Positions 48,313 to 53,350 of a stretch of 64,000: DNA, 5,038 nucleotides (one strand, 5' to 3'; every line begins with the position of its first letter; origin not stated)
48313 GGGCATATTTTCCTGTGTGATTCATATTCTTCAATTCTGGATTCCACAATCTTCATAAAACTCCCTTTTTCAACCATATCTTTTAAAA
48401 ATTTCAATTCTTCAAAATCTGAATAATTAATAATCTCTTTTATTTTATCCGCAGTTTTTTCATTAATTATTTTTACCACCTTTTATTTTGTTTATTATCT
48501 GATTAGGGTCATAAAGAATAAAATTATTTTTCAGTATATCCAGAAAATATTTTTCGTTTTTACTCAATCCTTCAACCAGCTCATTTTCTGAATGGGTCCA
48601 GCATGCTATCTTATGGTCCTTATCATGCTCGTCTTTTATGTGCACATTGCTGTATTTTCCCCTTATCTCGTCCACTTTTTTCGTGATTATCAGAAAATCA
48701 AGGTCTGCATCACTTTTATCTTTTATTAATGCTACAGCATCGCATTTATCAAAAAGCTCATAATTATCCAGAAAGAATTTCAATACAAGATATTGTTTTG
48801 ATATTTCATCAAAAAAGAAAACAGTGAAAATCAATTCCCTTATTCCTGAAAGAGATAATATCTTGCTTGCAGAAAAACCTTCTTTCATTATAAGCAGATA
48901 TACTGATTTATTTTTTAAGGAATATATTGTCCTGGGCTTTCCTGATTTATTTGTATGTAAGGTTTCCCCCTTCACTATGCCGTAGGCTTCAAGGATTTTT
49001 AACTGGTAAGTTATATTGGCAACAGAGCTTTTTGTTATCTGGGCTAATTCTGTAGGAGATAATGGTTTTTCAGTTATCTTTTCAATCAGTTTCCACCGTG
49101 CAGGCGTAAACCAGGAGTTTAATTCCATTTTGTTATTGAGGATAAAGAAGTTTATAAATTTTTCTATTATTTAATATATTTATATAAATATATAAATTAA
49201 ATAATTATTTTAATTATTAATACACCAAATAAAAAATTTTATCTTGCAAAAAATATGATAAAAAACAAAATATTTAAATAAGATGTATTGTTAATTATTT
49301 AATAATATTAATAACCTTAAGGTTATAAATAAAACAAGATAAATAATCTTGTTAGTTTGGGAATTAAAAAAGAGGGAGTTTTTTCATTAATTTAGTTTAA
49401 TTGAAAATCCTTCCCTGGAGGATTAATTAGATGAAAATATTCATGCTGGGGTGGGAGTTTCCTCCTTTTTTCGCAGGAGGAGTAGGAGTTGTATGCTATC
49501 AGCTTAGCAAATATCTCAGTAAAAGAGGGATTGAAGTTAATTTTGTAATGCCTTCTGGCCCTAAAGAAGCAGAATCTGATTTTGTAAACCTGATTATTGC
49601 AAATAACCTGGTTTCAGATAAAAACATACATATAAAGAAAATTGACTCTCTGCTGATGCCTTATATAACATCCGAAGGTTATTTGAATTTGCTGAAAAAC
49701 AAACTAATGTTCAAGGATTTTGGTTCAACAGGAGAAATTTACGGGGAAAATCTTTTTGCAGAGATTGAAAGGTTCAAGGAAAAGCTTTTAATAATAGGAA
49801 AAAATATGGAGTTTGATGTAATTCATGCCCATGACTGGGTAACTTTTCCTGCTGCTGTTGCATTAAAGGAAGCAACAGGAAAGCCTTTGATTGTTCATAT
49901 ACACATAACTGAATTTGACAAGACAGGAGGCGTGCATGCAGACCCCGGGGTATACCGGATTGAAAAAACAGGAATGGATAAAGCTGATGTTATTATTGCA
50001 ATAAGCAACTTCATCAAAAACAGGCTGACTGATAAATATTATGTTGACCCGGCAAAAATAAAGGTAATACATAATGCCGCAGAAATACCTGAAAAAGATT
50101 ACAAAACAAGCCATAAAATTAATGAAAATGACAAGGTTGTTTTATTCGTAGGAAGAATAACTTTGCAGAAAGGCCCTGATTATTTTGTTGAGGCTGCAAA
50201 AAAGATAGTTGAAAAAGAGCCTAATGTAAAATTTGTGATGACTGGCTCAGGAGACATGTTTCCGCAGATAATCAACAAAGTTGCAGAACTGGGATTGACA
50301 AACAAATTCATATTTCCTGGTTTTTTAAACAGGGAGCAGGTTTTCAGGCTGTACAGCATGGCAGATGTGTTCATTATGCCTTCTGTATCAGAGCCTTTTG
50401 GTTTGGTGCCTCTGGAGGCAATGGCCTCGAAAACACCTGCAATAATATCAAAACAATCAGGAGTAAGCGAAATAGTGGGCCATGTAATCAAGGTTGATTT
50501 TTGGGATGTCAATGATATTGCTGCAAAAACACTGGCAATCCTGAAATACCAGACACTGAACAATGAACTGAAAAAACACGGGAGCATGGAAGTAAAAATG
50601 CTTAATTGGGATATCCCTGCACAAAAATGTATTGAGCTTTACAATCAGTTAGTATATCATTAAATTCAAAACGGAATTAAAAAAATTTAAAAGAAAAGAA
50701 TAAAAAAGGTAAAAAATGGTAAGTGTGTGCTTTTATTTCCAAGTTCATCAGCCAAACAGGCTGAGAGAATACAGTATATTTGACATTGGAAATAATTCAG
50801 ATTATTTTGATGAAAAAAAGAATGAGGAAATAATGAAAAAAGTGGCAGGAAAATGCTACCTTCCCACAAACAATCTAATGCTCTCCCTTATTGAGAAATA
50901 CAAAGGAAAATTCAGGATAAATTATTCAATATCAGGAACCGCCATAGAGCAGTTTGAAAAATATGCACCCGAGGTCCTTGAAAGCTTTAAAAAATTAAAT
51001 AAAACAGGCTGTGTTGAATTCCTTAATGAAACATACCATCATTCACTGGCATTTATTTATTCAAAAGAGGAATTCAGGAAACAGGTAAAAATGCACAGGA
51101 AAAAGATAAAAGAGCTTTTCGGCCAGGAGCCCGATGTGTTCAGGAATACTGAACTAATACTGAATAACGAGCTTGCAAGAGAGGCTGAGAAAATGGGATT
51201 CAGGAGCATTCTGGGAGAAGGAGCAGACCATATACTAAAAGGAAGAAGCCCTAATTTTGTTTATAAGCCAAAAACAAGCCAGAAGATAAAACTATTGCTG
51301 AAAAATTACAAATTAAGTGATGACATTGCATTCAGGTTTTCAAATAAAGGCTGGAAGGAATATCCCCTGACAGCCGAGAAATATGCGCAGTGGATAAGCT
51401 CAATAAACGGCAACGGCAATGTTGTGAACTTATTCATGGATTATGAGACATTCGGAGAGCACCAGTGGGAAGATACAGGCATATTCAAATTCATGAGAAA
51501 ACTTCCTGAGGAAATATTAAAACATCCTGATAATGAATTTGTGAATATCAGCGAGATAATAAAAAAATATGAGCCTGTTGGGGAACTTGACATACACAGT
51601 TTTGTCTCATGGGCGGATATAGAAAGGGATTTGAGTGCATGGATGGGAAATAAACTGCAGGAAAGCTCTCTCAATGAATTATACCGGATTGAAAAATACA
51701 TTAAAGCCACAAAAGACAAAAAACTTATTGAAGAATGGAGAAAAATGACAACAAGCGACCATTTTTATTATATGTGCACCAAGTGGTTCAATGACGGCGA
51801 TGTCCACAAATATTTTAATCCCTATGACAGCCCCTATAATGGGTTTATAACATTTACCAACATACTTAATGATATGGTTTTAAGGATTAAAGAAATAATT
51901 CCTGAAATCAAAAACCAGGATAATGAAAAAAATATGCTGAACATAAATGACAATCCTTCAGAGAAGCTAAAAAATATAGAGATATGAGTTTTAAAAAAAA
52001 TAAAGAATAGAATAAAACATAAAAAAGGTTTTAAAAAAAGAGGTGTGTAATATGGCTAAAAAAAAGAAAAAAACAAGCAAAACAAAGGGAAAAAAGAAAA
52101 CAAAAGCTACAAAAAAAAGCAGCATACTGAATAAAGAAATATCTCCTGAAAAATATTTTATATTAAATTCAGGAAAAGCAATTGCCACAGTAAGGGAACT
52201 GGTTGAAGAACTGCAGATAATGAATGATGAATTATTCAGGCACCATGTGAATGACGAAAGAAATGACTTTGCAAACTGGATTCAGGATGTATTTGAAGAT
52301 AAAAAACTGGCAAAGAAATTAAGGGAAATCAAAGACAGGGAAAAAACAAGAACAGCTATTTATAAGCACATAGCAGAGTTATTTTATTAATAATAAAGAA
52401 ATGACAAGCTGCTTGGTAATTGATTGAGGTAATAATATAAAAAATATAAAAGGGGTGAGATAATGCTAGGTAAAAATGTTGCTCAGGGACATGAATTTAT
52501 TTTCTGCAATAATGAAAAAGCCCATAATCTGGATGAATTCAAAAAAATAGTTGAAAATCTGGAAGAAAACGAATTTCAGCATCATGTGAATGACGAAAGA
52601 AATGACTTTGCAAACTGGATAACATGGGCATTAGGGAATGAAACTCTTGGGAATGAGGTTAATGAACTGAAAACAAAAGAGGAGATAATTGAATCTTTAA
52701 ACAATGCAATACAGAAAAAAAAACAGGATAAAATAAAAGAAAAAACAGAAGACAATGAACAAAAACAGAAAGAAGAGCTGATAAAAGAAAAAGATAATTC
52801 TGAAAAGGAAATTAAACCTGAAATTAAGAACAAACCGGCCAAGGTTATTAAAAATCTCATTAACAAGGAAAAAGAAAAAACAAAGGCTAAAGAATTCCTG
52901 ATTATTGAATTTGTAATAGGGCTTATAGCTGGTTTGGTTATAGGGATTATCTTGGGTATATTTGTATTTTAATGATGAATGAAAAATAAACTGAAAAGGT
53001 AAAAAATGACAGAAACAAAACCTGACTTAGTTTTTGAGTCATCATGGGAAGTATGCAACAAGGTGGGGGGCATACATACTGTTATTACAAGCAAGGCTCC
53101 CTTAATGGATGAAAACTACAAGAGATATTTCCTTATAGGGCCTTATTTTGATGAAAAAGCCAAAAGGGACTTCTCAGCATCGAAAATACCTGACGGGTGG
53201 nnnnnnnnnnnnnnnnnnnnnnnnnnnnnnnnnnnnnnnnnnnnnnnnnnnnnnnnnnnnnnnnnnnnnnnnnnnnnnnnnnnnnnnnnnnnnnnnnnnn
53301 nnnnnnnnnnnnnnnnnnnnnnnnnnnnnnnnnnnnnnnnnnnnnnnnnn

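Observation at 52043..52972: Tandem small paralogues of unknown function inside the glycogen operon sharing a nucleotide-identical 38-mer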

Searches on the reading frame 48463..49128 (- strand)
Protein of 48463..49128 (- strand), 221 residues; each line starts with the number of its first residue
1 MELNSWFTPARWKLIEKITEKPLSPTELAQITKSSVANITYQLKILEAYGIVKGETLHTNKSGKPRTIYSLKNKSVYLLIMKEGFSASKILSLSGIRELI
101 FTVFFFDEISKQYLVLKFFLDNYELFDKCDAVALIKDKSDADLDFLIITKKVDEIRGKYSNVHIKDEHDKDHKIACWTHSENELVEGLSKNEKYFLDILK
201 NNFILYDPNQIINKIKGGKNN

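Call 28: search_protein_families(library=ncbifam, proteins=[window:48463-49128:-], max_evalue=0.01)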
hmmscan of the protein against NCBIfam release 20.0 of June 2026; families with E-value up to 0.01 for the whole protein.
window:48463-49128:- (221 aa): 4 families
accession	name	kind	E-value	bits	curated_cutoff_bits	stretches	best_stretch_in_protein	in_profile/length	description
NF033788.1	HTH_metalloreg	subfamily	4e-06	26.5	55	1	9-55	11-58/77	metalloregulator ArsR/SmtB family transcription factor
NF040939.2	trans_reg_lrs14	equivalog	1.9e-05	24.6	90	1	20-76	34-91/103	Lrs14 family HTH-type transcriptional regulator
NF053606.1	Sta1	subfamily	0.0055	16.8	80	0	18-77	30-90/100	Sta1 family transcriptional regulator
NF053602.1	Phr_regulator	exception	0.0099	15.5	320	0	11-73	14-75/191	heat shock transcription regulator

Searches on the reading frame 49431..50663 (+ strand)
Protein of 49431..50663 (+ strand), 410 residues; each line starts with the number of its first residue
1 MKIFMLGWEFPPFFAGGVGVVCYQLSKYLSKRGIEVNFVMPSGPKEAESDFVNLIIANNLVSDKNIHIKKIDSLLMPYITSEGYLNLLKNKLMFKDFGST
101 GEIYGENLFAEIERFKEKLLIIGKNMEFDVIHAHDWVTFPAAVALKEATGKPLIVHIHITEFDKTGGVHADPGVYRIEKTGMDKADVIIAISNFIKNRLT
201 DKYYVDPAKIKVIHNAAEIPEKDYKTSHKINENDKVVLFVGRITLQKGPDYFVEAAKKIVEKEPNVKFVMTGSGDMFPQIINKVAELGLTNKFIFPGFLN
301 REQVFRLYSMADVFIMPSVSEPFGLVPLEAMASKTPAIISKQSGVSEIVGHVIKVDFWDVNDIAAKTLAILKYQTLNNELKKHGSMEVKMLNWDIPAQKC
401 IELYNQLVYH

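Call 3: search_protein_families(library=pfam, proteins=[window:49431-50663:+], max_evalue=0.01)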
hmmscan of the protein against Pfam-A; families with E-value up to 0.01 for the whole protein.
window:49431-50663:+ (410 aa): 7 families
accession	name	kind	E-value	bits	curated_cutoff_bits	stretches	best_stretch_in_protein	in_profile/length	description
PF00534.26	Glycos_transf_1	-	2.6e-39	135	26.4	1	223-383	4-168/172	Glycosyl transferases group 1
PF13692.12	Glyco_trans_1_4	-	4.9e-30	105.1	27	1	235-372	2-141/142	Glycosyl transferases group 1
PF13439.12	Glyco_transf_4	-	6.5e-25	88.5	28.5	2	118-216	63-165/170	Glycosyltransferase Family 4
PF20706.3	GT4-conflict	-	4.7e-20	72.4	26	1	125-351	79-322/385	Family 4 Glycosyltransferase in conflict systems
PF08323.17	Glyco_transf_5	-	9.4e-18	65.2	22.7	1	2-168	1-176/239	Starch synthase catalytic domain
PF13579.12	Glyco_trans_4_4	-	1.8e-16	61.3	29.7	1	119-215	67-157/158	Glycosyl transferase 4-like domain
PF00982.27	Glyco_transf_20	-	4e-05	23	32.5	1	299-375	360-441/473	Glycosyltransferase family 20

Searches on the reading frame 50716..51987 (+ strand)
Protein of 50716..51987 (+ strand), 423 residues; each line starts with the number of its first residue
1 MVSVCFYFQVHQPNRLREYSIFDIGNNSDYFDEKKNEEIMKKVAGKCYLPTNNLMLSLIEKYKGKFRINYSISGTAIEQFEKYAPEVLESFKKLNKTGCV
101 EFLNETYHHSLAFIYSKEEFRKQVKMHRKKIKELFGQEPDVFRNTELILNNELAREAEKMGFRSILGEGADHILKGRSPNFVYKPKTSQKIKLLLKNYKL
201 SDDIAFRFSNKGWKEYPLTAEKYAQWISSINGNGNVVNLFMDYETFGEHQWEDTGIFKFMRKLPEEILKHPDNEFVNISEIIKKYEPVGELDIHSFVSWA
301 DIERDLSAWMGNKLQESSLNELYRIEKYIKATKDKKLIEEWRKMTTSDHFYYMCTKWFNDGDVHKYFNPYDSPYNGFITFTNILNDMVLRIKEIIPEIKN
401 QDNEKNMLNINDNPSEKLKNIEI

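Call 3: search_protein_families(library=pfam, proteins=[window:50716-51987:+], max_evalue=0.01)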
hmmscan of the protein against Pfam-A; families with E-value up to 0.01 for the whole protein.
window:50716-51987:+ (423 aa): 2 families
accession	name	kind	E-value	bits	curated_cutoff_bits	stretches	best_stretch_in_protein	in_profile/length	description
PF03065.20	Glyco_hydro_57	-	9.4e-83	278.3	21.2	1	6-293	2-290/291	Glycosyl hydrolase family 57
PF01522.26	Polysacc_deac_1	-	1e-08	35.6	23.1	1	88-164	48-123/124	Polysaccharide deacetylase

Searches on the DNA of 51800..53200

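Call 59: search_rna_families(source=window, start=51800, end=53200, threshold=evalue, max_evalue=1)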
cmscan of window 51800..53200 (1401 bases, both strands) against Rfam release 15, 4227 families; matches with E-value up to 1: 0.
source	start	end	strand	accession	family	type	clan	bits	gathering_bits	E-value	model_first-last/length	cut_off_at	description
